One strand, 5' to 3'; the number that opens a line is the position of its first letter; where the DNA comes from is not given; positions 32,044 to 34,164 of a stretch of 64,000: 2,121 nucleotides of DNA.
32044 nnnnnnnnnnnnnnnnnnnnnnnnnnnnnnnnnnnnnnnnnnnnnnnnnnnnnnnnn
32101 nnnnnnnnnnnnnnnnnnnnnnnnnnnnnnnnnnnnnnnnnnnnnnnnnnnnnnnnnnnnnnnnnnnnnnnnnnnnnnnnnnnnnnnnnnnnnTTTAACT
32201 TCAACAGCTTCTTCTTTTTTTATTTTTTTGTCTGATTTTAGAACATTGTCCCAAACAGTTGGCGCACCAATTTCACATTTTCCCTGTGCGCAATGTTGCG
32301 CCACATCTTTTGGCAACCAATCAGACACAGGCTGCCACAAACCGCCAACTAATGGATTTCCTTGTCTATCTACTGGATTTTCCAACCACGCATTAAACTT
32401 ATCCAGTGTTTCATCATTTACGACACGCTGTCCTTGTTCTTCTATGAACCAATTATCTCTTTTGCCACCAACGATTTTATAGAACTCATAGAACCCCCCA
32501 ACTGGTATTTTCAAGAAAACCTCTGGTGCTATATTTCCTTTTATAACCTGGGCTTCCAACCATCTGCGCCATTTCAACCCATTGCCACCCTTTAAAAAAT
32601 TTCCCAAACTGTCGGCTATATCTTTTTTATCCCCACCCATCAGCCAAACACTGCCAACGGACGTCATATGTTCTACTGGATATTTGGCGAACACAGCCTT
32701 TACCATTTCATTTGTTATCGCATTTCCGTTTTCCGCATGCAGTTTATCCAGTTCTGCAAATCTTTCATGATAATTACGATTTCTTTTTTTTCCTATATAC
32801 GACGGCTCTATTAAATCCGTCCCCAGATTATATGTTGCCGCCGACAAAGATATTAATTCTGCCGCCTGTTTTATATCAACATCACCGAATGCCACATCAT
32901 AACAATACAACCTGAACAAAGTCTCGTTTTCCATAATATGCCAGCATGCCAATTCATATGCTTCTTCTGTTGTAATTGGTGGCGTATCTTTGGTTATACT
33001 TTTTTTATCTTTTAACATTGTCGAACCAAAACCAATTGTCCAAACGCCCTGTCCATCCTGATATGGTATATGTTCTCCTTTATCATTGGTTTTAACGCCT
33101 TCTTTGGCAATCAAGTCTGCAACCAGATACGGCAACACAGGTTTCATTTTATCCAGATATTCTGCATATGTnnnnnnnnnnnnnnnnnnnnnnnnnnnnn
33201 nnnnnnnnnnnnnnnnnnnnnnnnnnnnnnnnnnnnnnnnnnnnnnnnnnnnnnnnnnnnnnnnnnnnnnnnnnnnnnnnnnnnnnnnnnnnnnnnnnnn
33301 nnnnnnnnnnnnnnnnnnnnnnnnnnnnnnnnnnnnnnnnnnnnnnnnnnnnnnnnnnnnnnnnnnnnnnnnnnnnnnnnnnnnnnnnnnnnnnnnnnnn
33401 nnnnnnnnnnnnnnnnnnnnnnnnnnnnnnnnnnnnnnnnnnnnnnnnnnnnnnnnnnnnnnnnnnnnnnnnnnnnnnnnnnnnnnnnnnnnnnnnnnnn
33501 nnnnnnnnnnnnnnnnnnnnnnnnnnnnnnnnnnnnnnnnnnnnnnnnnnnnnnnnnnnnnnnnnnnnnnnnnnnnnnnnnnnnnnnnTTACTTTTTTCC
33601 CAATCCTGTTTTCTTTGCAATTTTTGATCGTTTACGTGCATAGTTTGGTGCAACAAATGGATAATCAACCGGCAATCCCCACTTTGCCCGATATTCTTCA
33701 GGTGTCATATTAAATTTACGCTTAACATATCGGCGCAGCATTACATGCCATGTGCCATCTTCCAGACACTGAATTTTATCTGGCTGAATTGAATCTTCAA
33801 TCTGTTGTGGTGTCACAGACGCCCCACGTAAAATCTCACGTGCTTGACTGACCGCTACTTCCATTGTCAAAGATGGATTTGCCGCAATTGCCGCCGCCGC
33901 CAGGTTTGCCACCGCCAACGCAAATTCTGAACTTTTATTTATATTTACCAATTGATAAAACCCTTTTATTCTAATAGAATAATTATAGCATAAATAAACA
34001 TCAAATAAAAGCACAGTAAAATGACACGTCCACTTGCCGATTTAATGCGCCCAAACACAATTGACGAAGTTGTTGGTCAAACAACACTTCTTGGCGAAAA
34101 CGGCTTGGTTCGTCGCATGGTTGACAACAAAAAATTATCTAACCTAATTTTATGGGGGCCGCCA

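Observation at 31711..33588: Membrane-anchored GH24 lysozyme-like domain fused to TPR repeats, adjacent to mucR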

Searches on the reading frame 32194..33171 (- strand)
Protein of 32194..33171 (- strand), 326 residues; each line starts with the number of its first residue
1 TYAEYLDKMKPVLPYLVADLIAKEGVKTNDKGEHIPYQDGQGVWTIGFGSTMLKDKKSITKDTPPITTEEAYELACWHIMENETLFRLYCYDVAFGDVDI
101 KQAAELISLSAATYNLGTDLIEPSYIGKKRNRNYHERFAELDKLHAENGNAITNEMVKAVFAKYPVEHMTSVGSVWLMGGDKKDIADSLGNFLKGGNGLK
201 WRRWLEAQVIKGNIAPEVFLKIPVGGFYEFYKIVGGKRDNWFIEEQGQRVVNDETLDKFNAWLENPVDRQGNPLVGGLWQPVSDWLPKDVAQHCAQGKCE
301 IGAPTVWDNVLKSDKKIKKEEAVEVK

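Call 38: search_solved_structures(query=A3, max_evalue=1, show_alignments=3)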
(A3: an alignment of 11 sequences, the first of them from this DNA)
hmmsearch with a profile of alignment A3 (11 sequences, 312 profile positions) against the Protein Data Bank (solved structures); distinct sequences matched with E-value up to 1: 8.
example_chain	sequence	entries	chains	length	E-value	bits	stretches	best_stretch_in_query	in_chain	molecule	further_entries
2anv_A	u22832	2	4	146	0.0009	21.6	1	31-79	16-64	Lysozyme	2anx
9kbq_A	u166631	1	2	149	0.0012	21.3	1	36-118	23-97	Lysozyme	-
9kbs_A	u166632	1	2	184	0.0029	20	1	33-81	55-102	Lysozyme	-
6et6_A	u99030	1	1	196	0.0058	18.9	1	34-81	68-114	Lysozyme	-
7m5i_B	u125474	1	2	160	0.0062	18.9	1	36-77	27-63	Endolysin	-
8app_A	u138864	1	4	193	0.0071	18.7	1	6-75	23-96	Endolysin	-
9kbt_A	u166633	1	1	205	0.0072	18.6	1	36-122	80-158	Lysozyme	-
2fji_1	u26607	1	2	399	0.46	12.7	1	90-190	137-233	Exocyst complex component SEC6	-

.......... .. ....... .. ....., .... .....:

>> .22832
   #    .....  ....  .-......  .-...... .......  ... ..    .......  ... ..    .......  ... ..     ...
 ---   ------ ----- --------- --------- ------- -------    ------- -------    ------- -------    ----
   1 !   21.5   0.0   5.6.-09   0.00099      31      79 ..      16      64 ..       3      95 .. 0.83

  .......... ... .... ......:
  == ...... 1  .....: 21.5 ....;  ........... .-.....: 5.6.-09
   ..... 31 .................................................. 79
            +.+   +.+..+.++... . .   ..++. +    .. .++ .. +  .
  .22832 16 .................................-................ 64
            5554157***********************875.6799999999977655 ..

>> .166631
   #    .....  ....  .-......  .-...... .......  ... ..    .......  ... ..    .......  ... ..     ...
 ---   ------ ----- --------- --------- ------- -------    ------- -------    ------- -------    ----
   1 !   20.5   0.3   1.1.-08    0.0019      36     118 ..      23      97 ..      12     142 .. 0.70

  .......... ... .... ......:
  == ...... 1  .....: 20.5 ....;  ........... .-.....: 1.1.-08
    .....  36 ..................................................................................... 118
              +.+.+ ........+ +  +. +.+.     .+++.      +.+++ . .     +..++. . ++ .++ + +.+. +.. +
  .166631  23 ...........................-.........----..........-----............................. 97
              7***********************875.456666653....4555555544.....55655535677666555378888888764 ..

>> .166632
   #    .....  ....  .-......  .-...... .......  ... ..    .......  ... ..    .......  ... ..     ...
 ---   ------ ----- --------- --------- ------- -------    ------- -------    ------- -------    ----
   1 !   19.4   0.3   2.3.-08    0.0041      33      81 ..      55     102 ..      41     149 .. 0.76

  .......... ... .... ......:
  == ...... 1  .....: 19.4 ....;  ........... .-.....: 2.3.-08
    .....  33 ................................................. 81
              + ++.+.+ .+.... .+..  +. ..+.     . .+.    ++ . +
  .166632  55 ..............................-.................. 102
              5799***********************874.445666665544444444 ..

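Call 43: predict_structure(alignment_id=A2)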
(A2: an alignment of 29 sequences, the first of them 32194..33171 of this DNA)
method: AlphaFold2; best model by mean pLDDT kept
length: 326 residues; sequences in the alignment: 29
mean_pLDDT: 87.9   pTM: 0.84
mean pLDDT of the five models: 87.9, 87.8, 86.3, 86.2, 85.9
residues with pLDDT >= 90: 219; 70-90: 76; 50-70: 15; < 50: 16
segments of 3 or more residues with pLDDT < 50: 312-316, 318-326
pLDDT, mean of each block of 10 residues (from residue 1): 91 92 89 91 90 91 95 90 85 92 92 88 94 97 93 97 97 94 91 69 93 93 89 91 88 95 93 82 91 90 67 49 41
secondary structure, 60 per line:
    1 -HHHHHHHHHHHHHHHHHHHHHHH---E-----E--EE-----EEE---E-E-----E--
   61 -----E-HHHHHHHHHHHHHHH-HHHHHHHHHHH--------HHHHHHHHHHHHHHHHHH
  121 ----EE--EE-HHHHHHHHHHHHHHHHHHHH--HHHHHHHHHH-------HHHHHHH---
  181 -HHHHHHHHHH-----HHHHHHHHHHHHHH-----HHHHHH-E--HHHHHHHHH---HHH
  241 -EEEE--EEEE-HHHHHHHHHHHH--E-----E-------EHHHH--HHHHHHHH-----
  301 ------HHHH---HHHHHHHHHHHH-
elements in order: H2-24 E44-46 H68-82 H84-94 H103-120 H132-151 H154-163 H171-177 H182-191 H197-210 H216-221 H226-234 E242-245 E248-251 H253-264 H282-285 H288-295 H307-310 H314-325

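Call 53: search_protein_representatives(alignment_id=A3)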
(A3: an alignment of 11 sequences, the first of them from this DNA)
Query: 11 sequences, 312 profile positions. Proteins with E-value up to 0.001 (for the whole library): 372; up to 1e-10: 55; up to 1e-30: 45. The best 150 are listed.
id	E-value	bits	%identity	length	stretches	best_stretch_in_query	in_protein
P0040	1.0e-155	533.9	-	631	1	1-307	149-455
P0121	1.2e-139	481.2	-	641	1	1-308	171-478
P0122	8.0e-138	475.1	-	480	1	1-309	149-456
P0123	7.0e-132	455.6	-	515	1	1-304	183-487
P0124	1.4e-130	451.4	-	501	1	2-302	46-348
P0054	5.8e-130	449.3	-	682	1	1-304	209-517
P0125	1.1e-123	428.7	-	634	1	1-301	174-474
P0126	1.0e-117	409.1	-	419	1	1-308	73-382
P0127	1.1e-114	399.2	-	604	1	1-297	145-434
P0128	2.3e-114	398.1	-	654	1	1-309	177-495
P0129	8.5e-113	392.9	-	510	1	1-307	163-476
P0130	3.4e-112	390.9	-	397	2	1-248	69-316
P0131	1.6e-111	388.7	-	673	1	1-304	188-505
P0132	2.3e-107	375.1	-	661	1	1-301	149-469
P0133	1.5e-106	372.4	-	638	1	1-306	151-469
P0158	4.4e-46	173.8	-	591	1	1-296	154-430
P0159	8.0e-45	169.6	-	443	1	1-298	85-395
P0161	2.1e-40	155.2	-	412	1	1-292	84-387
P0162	1.8e-37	145.5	-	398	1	1-300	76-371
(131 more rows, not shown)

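Call 61: fold_search(model_id=the predicted structure, library=viral)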
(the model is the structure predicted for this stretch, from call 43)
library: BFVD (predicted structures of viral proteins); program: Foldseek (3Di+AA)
matches with E <= 10: 57; with E <= 0.001: 0
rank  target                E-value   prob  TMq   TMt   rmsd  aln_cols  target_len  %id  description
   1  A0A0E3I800            1.7e-03  1.00  0.29  0.20  13.1       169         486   20  Lysozyme [Synechococcus phage ACG-2014f]
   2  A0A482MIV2            2.8e-03  1.00  0.29  0.23  18.8       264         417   14  Endolysin [Nodularia phage vB_NspS-kac68v162]
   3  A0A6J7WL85            3.8e-03  1.00  0.32  0.51   6.5       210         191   20  Endolysin [uncultured Caudovirales phage]
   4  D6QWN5                4.0e-03  1.00  0.33  0.30  15.4       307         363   15  (no name in the UniProt tables at hand)
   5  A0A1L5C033            4.6e-03  0.99  0.21  0.32  14.0       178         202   17  Endolysin [Aquamicrobium phage P14]
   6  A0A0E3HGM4            1.6e-02  1.00  0.36  0.19   4.1       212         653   19  Lysozyme [Synechococcus phage ACG-2014f]
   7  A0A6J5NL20            2.0e-02  1.00  0.33  0.50   6.1       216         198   18  Lysozyme [uncultured Caudovirales phage]
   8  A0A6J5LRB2            2.4e-02  1.00  0.23  0.45   5.1       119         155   24  Lysozyme [uncultured Caudovirales phage]
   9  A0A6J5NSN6            3.1e-02  1.00  0.35  0.18   4.5       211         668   16  Lysozyme [uncultured Caudovirales phage]
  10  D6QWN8                3.1e-02  0.99  0.24  0.40  12.8       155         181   21  (no name in the UniProt tables at hand)
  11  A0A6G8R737            4.6e-02  1.00  0.34  0.15   5.3       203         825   13  (no name in the UniProt tables at hand)
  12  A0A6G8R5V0            4.6e-02  0.85  0.35  0.18  17.7       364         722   14  Lysozyme [Synechococcus phage S-N03]
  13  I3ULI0                5.6e-02  1.00  0.36  0.56   5.2       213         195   17  (no name in the UniProt tables at hand)
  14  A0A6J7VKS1            6.2e-02  1.00  0.36  0.15   4.1       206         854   19  Lysozyme [uncultured Caudovirales phage]
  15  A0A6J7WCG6            1.0e-01  0.92  0.25  0.37  12.7       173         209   16  Lysozyme [uncultured Caudovirales phage]
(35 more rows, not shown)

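Call 67: find_encoding_contigs(protein=P0158, flank=6000, max_places=2)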
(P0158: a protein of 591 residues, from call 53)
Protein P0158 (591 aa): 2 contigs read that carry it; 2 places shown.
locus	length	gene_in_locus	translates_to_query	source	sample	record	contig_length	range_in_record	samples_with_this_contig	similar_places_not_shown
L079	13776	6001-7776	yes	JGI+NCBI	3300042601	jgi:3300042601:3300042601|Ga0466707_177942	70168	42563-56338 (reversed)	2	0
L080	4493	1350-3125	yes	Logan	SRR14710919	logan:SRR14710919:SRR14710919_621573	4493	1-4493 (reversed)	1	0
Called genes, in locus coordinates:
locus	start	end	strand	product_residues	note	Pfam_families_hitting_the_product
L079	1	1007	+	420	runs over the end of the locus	-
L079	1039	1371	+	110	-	PF05258:DciA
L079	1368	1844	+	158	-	PF02075:RuvC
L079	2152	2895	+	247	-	-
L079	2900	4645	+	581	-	PF00664:ABC_membrane, PF02463:SMC_N, PF00005:ABC_tran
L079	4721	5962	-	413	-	PF05496:RuvB_N, PF06068:TIP49 (faint), PF14532:Sigma54_activ_2 (weak), PF00004:AAA, PF07728:AAA_5, PF13173:AAA_14 (weak), PF16193:AAA_assoc_2, PF12002:MgsA_C, +3 more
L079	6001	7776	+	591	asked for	PF00959:Phage_lysozyme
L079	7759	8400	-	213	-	PF02390:Methyltransf_4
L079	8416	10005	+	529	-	PF00749:tRNA-synt_1c, PF19269:Anticodon_2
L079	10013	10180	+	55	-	-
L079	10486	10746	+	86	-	PF01381:HTH_3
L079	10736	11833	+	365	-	PF13657:Couple_hipA, PF07804:HipA_C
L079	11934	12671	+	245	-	PF03006:HlyIII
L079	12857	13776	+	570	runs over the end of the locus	PF07973:tRNA_SAD, PF00587:tRNA-synt_2b, PF03129:HGTP_anticodon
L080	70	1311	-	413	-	PF05496:RuvB_N, PF06068:TIP49 (faint), PF14532:Sigma54_activ_2 (weak), PF00004:AAA, PF07728:AAA_5, PF13173:AAA_14 (weak), PF16193:AAA_assoc_2, PF12002:MgsA_C, +3 more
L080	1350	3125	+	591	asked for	PF00959:Phage_lysozyme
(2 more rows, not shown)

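Call 68: find_encoding_contigs(protein=P0159, flank=6000, max_places=2)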
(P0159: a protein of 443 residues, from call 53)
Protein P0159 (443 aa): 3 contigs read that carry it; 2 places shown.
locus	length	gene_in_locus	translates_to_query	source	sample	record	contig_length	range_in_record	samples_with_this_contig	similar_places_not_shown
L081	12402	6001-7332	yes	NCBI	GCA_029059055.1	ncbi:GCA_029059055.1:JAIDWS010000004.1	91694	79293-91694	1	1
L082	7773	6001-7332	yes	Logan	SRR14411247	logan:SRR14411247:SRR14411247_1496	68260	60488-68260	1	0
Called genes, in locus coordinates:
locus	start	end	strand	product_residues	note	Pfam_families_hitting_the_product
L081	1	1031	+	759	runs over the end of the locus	PF17854:FtsK_alpha, PF01580:FtsK_SpoIIIE, PF01935:DUF87 (weak), PF09397:FtsK_gamma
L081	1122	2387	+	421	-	-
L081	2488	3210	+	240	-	-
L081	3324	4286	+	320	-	PF00698:Acyl_transf_1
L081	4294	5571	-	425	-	PF05496:RuvB_N, PF13191:AAA_16 (faint), PF00158:Sigma54_activat (faint), PF00004:AAA, PF07728:AAA_5, PF13173:AAA_14 (weak), PF16193:AAA_assoc_2, PF12002:MgsA_C, +3 more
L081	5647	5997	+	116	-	PF05443:ROS_MUCR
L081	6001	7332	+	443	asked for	PF00959:Phage_lysozyme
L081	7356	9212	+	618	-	PF13374:TPR_10 (faint), PF13424:TPR_12 (faint), PF00515:TPR_1 (faint), PF07719:TPR_2 (faint), PF13176:TPR_7 (faint), PF13414:TPR_11, PF13432:TPR_16 (weak), PF14559:TPR_19 (weak), +3 more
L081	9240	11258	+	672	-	PF02130:YbeY, PF20154:LNT_N, PF00795:CN_hydrolase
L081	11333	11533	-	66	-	PF13467:RHH_4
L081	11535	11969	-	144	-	-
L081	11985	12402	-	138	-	?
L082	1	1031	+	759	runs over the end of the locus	PF17854:FtsK_alpha, PF01580:FtsK_SpoIIIE, PF01935:DUF87 (weak), PF09397:FtsK_gamma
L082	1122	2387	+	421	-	-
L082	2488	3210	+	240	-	-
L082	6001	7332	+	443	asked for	PF00959:Phage_lysozyme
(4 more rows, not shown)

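Call 72: find_encoding_contigs(protein=P0162, flank=6000, max_places=2)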
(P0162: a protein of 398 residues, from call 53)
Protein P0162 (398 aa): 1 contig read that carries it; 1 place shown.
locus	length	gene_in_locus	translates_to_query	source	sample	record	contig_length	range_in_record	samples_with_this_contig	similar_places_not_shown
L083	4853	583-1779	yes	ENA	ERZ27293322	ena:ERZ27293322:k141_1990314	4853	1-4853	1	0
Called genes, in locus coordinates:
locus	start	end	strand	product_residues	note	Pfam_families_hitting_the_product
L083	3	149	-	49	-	?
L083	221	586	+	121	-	PF05443:ROS_MUCR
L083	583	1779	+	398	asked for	PF00959:Phage_lysozyme (weak)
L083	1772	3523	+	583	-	PF00515:TPR_1 (faint), PF07719:TPR_2 (faint), PF13424:TPR_12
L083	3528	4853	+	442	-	?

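Call 73: find_encoding_contigs(protein=P0161, flank=6000, max_places=2)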
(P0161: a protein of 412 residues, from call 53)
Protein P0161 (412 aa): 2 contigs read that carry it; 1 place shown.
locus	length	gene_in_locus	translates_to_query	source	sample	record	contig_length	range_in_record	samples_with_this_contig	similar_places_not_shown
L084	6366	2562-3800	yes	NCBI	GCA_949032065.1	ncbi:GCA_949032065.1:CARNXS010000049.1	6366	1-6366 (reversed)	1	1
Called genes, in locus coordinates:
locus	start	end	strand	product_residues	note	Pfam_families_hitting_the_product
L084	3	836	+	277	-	?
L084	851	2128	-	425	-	PF05496:RuvB_N, PF13191:AAA_16 (faint), PF00158:Sigma54_activat (faint), PF00004:AAA, PF07728:AAA_5, PF13173:AAA_14 (weak), PF16193:AAA_assoc_2, PF12002:MgsA_C, +3 more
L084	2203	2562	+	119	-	PF05443:ROS_MUCR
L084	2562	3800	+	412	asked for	PF00959:Phage_lysozyme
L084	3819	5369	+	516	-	PF00515:TPR_1 (faint), PF13414:TPR_11, PF13431:TPR_17 (faint)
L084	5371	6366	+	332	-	?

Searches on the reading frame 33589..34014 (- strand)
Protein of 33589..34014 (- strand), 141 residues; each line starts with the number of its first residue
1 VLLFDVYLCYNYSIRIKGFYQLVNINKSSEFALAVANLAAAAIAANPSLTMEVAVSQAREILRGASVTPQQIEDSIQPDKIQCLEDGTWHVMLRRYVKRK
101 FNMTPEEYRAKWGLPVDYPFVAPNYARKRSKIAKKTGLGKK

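Call 3: search_protein_families(library=pfam, proteins=[window:33589-34014:-], max_evalue=0.01)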
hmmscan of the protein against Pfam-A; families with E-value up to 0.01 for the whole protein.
window:33589-34014:- (141 aa): 1 family
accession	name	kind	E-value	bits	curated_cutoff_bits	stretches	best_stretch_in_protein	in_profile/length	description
PF05443.17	ROS_MUCR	-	1.6e-27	96.4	25.4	1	60-139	47-123/123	ROS/MUCR transcriptional regulator protein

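Call 23: search_protein_families(library=ncbifam, proteins=[window:33589-34014:-], max_evalue=0.01)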
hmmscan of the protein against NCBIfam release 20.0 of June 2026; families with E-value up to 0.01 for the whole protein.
window:33589-34014:- (141 aa): 0 families
